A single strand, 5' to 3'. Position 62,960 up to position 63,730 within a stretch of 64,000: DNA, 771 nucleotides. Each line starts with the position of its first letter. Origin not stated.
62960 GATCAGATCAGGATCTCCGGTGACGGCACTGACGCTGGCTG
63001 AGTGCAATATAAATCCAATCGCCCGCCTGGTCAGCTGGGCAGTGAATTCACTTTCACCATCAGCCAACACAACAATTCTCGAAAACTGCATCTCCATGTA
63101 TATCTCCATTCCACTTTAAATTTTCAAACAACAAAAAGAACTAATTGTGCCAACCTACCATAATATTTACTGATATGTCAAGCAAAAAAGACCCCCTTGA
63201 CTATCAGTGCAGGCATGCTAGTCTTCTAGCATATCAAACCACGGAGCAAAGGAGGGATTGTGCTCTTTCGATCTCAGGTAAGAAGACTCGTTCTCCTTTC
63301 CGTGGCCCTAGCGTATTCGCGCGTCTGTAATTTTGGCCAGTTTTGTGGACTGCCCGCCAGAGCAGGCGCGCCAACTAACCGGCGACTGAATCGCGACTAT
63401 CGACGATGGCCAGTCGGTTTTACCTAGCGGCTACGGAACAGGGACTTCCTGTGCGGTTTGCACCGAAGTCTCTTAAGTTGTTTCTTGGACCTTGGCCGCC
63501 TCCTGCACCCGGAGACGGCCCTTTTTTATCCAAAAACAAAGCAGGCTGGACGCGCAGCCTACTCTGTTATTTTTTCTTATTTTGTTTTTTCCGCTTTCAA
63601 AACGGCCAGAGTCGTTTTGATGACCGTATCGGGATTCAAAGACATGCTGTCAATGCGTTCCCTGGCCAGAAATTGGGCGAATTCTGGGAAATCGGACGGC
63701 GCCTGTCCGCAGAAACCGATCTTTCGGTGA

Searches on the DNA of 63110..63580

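Call 69: search_rna_families(source=window, start=63110, end=63580, threshold=evalue, max_evalue=1)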
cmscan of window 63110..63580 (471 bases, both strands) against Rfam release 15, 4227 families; matches with E-value up to 1: 3.
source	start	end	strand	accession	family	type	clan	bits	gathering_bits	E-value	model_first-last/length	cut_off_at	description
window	63192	63332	-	RF01778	Evf-2_5p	Gene; lncRNA;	-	19.7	40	0.45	1-142/142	no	Embryonic ventral forebrain-2 long ncRNA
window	63461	63534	+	RF00519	suhB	Gene; sRNA;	CL00108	15.9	41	0.97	1-77/77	no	Makes More Granules Regulator RNA (mmgR)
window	63397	63576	-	RF02041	HOTTIP_2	Gene; lncRNA;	-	9.1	80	0.4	190-374/374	no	HOXA transcript at the distal tip, conserved region 2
